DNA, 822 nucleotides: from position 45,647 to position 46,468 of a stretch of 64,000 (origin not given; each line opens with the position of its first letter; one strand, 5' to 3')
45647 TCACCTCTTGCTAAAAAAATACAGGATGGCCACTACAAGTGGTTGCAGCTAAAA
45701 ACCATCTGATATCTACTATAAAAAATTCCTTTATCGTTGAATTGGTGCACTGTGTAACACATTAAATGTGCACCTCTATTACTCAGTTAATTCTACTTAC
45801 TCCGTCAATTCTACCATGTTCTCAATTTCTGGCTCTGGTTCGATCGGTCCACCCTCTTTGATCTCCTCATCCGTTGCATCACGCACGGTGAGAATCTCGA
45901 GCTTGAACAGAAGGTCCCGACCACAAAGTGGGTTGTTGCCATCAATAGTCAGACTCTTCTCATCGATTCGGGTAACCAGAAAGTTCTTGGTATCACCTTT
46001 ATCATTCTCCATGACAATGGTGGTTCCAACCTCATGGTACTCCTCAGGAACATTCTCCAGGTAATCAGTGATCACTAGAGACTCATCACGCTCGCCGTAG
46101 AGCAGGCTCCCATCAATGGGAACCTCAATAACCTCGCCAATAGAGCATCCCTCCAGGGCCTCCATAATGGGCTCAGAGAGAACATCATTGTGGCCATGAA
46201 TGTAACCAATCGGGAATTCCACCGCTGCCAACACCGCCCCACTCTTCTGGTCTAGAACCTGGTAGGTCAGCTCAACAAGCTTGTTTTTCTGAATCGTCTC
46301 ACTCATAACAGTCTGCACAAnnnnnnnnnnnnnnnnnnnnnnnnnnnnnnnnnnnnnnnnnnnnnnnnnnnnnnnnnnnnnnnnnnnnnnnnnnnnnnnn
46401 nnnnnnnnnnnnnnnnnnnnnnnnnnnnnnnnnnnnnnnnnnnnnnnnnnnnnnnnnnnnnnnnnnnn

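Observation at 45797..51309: Extended sat-aprM-aprB-aprA-(hyp116)-(SlyD-like FKBP) co-directional cluster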

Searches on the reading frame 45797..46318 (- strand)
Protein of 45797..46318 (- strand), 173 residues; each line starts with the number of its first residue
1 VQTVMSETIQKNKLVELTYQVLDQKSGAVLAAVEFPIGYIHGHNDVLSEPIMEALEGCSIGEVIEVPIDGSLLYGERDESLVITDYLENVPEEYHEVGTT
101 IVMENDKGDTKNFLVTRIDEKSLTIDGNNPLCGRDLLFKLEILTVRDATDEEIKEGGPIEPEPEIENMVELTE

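Call 3: search_protein_families(library=pfam, proteins=[window:45797-46318:-], max_evalue=0.01)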
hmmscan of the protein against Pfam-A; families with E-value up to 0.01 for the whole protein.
window:45797-46318:- (173 aa): 0 families

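Call 4: search_protein_families(library=ncbifam, proteins=[window:45797-46318:-], max_evalue=0.01)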
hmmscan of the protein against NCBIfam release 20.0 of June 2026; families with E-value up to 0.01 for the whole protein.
window:45797-46318:- (173 aa): 2 families
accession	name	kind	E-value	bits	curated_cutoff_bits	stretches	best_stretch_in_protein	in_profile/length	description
NF008008.0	PRK10737.1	equivalog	1.2e-18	67.7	174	1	9-156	3-150/196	peptidylprolyl isomerase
NF011676.0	PRK15095.1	equivalog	3e-09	36.5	125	1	44-152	41-150/156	FKBP-type peptidyl-prolyl cis-trans isomerase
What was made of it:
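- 45797..46306 (-): SlyD-type FKBP-IF peptidyl-prolyl isomerase/chaperone without a metal-binding tail (169 aa). NF008008 67.7 bits, below the 174 cut-off (call 4).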

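Call 30: search_solved_structures(query=window:45797-46306:-, max_evalue=0.01, show_alignments=3)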
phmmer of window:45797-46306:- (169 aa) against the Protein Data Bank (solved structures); distinct sequences matched with E-value up to 0.01: 13.
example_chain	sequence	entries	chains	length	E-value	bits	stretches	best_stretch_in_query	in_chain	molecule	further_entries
8g01_D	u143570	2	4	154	1.3e-18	70.8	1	5-152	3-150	FKBP-type peptidyl-prolyl cis-trans isomerase SlyD | Peptidyl-prolyl cis-trans isomerase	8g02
2k8i_A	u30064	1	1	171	1.5e-18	70.5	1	5-152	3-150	Peptidyl-prolyl cis-trans isomerase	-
2kfw_A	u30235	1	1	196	2.3e-18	70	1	5-152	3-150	FKBP-type peptidyl-prolyl cis-trans isomerase slyD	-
3cgm_A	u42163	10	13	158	1.8e-15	60.6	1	8-152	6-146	Peptidyl-prolyl cis-trans isomerase | Peptidyl-prolyl cis-trans isomerase SlyD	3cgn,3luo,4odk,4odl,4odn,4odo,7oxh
7oxk_A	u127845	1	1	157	1.9e-15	60.5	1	8-152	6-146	Peptidyl-prolyl cis-trans isomerase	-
4odm_A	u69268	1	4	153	1.9e-15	60.5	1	8-152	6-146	Peptidyl-prolyl cis-trans isomerase SlyD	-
2kr7_A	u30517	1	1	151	1.3e-06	31.7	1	5-148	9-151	FKBP-type peptidyl-prolyl cis-trans isomerase slyD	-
5i7p_A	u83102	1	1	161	5.2e-06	29.8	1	38-141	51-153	Peptidyl-prolyl cis-trans isomerase FKBP1A,FKBP-type peptidyl-prolyl cis-trans isomerase S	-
4odp_A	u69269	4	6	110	0.00033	24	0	8-74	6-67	Peptidyl-prolyl cis-trans isomerase SlyD, Peptidyl-prolyl cis-trans isomerase FKBP1A chime | Peptidyl-prolyl cis-trans isomerase,Peptidyl-prolyl cis-trans isome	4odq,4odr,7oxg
1ix5_A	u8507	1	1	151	0.00053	23.3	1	32-141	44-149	FKBP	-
2m2a_A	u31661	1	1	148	0.0017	21.6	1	1-144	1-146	FKBP-type 16 kDa peptidyl-prolyl cis-trans isomerase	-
4dt4_A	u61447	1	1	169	0.0023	21.2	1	1-144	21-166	FKBP-type 16 kDa peptidyl-prolyl cis-trans isomerase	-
5i7q_A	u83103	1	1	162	0.0049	20.1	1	48-141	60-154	Peptidyl-prolyl cis-trans isomerase FKBP1A,FKBP-type 16 kDa peptidyl-prolyl cis-trans isom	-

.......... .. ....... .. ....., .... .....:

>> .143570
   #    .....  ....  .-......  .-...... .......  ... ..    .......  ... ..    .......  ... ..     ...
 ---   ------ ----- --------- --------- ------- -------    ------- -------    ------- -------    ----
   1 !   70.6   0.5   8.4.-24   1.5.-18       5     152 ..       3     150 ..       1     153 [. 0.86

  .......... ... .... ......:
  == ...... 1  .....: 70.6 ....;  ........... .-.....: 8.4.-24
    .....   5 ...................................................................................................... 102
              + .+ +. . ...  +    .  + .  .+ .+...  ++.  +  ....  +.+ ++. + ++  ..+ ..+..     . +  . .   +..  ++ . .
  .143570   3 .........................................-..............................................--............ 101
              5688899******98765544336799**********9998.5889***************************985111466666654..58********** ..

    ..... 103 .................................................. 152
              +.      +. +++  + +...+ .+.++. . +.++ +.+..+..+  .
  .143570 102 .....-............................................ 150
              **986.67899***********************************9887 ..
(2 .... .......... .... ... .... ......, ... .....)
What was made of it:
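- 45797..46306 (-): Aligns with E. coli SlyD residues 3-150, E 1.3e-18 (call 30).
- On SlyD-type FKBP: phmmer alignment to SlyD residues 3-150, E 1.3e-18 (call 30).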

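Call 33: search_protein_families(library=pfam, proteins=[window:45797-46306:-], max_evalue=1)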
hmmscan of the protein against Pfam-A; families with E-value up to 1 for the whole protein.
window:45797-46306:- (169 aa): 0 families

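Call 45: find_homologous_proteins(query=window:45797-46306:-, max_evalue=0.001)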
Query window:45797-46306:- (169 aa): 8000 proteins with E <= 0.001 among 8000 candidates; the best 120 are listed.
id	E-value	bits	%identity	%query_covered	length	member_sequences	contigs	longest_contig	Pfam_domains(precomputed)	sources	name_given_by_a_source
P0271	1.0e-103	362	100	100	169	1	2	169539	-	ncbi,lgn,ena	-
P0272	2.2e-93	329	89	100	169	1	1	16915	-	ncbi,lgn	-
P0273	7.3e-92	324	86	100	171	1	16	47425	-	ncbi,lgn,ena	-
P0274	3.3e-91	322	89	99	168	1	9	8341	-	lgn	-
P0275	1.1e-88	313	86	100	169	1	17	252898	-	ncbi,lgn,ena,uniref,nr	ncbi:MAG: peptidylprolyl isomerase [Gammaproteobacteria bacterium]|uniref:peptidylprolyl isomerase n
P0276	3.5e-71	256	71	96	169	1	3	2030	-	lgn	-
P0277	1.0e-70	255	70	95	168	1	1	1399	-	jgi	-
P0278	1.2e-70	255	70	96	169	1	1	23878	-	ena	-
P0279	1.2e-70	255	70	95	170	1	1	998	-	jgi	-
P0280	1.3e-70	255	69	96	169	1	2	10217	-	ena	-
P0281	1.5e-70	254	69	95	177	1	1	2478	-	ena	-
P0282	1.7e-70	254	69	96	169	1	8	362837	-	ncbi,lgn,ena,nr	ncbi:MAG: peptidylprolyl isomerase [Alphaproteobacteria bacterium]|nr:peptidylprolyl isomerase [Alph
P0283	2.4e-70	254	69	96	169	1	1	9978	-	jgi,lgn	jgi:FKBP-type peptidyl-prolyl cis-trans isomerase SlyD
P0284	2.8e-70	254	69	95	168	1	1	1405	-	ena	-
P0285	2.9e-70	253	69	98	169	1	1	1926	-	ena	-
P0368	9.3e-68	245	66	96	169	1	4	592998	-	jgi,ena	jgi:FKBP-type peptidyl-prolyl cis-trans isomerase SlyD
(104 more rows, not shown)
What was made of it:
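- Public annotations call the FKBP 'SlyD' (call 45).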

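Call 46: find_encoding_contigs(protein=P0282, flank=7000, max_places=2)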
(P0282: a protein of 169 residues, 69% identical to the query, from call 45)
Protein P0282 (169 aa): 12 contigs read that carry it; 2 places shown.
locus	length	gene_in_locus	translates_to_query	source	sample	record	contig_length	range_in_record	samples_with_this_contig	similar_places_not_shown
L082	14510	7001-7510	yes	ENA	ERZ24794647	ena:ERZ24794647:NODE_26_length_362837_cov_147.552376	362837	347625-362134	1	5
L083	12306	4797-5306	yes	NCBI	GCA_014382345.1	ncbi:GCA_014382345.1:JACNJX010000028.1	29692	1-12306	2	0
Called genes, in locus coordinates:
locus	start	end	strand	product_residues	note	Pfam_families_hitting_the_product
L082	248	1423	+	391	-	PF14306:PUA_2, PF01747:ATP-sulfurylase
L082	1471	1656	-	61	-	-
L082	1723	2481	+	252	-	-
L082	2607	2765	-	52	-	-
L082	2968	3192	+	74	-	-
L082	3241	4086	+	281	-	-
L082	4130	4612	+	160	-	PF12797:Fer4_2 (faint), PF12837:Fer4_6 (faint), PF13183:Fer4_8 (faint), PF13237:Fer4_10 (weak), PF12838:Fer4_7, PF13187:Fer4_9, PF00037:Fer4 (weak), PF12139:APS-reductase_C, +4 more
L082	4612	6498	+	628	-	PF00890:FAD_binding_2, PF02910:Succ_DH_flav_C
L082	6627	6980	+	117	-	-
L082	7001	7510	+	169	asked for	-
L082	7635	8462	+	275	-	PF00149:Metallophos, PF12850:Metallophos_2 (faint)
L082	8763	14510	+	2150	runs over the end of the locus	?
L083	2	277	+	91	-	?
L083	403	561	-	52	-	-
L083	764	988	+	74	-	-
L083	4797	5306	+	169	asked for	-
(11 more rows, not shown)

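Call 47: find_encoding_contigs(protein=P0368, flank=7000, max_places=2)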
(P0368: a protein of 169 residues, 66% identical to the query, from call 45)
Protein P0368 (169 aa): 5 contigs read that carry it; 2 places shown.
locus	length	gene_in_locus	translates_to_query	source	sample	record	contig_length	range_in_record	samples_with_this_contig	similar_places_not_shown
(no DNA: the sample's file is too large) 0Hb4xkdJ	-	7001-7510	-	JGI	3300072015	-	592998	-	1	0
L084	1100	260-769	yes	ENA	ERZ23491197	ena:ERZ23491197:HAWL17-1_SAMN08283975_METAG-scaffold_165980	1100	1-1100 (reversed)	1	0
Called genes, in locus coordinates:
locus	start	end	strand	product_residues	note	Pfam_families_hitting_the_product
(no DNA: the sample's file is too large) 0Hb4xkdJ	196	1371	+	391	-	PF14306:PUA_2, PF01747:ATP-sulfurylase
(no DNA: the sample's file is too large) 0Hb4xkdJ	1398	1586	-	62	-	-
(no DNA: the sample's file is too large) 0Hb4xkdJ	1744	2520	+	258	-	-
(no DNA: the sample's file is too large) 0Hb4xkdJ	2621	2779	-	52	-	-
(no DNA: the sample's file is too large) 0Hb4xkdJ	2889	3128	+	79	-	-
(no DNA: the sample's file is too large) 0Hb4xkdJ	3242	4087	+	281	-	-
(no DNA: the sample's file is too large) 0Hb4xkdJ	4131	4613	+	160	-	PF12797:Fer4_2 (faint), PF12837:Fer4_6 (faint), PF13183:Fer4_8 (faint), PF13237:Fer4_10 (weak), PF12838:Fer4_7, PF13187:Fer4_9, PF00037:Fer4 (weak), PF12139:APS-reductase_C, +4 more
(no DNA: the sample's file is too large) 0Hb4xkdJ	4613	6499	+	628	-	PF00890:FAD_binding_2, PF02910:Succ_DH_flav_C (weak)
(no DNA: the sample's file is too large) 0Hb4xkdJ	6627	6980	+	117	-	-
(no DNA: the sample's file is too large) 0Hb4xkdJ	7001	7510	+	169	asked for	-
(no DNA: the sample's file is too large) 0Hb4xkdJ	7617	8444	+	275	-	PF00149:Metallophos, PF12850:Metallophos_2 (faint)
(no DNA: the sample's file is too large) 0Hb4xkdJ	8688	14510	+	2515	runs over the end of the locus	?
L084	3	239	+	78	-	?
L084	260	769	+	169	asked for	-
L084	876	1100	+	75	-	?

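Call 87: predict_structure(alignment_id=A6)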
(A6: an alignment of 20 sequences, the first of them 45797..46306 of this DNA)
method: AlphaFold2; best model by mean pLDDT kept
length: 169 residues; sequences in the alignment: 20
mean_pLDDT: 77.9   pTM: 0.55
mean pLDDT of the five models: 77.9, 76.0, 74.9, 68.0, 67.7
residues with pLDDT >= 90: 6; 70-90: 141; 50-70: 10; < 50: 12
segments of 3 or more residues with pLDDT < 50: 158-169
pLDDT, mean of each block of 10 residues (from residue 1): 82 83 72 80 77 88 75 83 86 82 80 87 77 85 86 59 38
secondary structure, 60 per line:
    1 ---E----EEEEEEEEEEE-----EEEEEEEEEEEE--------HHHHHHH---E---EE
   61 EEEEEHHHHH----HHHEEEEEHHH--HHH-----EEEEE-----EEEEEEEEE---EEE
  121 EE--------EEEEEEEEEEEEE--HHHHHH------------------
elements in order: E9-19 E25-36 H45-51 E59-65 H66-70 E78-82 E96-100 E106-114 E118-122 E131-143 H146-151

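Call 89: fold_search(model_id=the predicted structure, library=pdb)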
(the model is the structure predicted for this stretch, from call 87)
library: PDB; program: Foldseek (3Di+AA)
matches with E <= 10: 1216; with E <= 0.001: 35
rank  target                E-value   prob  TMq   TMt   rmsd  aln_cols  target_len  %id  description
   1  4odm_B                6.8e-15  1.00  0.49  0.53   5.9       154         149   29  Structure of SlyD from Thermus thermophilus in complex with S2-W23A peptide (released 2015-01-14)
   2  4odm_C                7.2e-15  1.00  0.54  0.58   5.2       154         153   29  Structure of SlyD from Thermus thermophilus in complex with S2-W23A peptide (released 2015-01-14)
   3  4odm_A                1.8e-14  1.00  0.50  0.54   5.8       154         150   30  Structure of SlyD from Thermus thermophilus in complex with S2-W23A peptide (released 2015-01-14)
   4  4odl_A                2.7e-14  1.00  0.50  0.55   5.7       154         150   30  Structure of SlyD from Thermus thermophilus in complex with S2 peptide (released 2015-01-14)
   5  4odo_B                3.3e-14  1.00  0.59  0.63   4.4       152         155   30  Structure of SlyD from Thermus thermophilus in complex with FK506 (released 2015-01-14)
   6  7oxj_A                3.5e-14  1.00  0.49  0.52   5.7       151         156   30  ttSlyD with M8A pseudo-wild-type S2 peptide (released 2022-03-16)
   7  4odo_C                3.7e-14  1.00  0.59  0.64   4.3       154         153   30  Structure of SlyD from Thermus thermophilus in complex with FK506 (released 2015-01-14)
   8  8g01_C                8.3e-14  1.00  0.46  0.50   7.1       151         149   29  YES Complex - E. coli MraY, Protein E ID21, E. coli SlyD (released 2023-07-26)
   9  4odk_A                1.4e-13  1.00  0.54  0.58   5.2       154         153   29  Structure of SlyD from Thermus thermophilus in complex with T1 peptide (released 2015-01-14)
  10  3cgm                  1.4e-13  1.00  0.49  0.52   6.7       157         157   29  Crystal structure of thermophilic SlyD (released 2009-03-10)
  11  3luo_A                7.0e-13  1.00  0.54  0.61   4.7       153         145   29  Crystal Structure and functional characterization of the thermophilic prolyl isomerase and chaperone SlyD (released 2010-03-31)
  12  3cgn                  1.1e-12  1.00  0.59  0.65   4.4       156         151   29  Crystal Structure of thermophilic SlyD (released 2009-03-10)
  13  4dt4                  5.6e-12  1.00  0.43  0.45   7.1       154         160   21  Crystal structure of the PPIase-chaperone SlpA with the chaperone binding site occupied by the linker of the purificatio (released 2012-07-04)
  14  2k8i_MODEL_1_A        1.6e-11  1.00  0.50  0.49  10.3       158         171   30  Solution structure of E.Coli SlyD (released 2009-03-24)
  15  2kfw_MODEL_1_A        5.2e-11  1.00  0.44  0.38  10.4       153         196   30  Solution structure of full-length SlyD from E.coli (released 2009-09-15)
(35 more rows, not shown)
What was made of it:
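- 45797..46306 (-): Model matches T. thermophilus and E. coli SlyD and SlpA (call 89).
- On SlyD-type FKBP: Foldseek E 7e-15 to T. thermophilus SlyD, plus SlpA and archaeal FKBP-IF proteins (call 89).
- It has the SlyD architecture (calls 30, 89). The FKBP belongs to a chaperone family (calls 30, 89).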
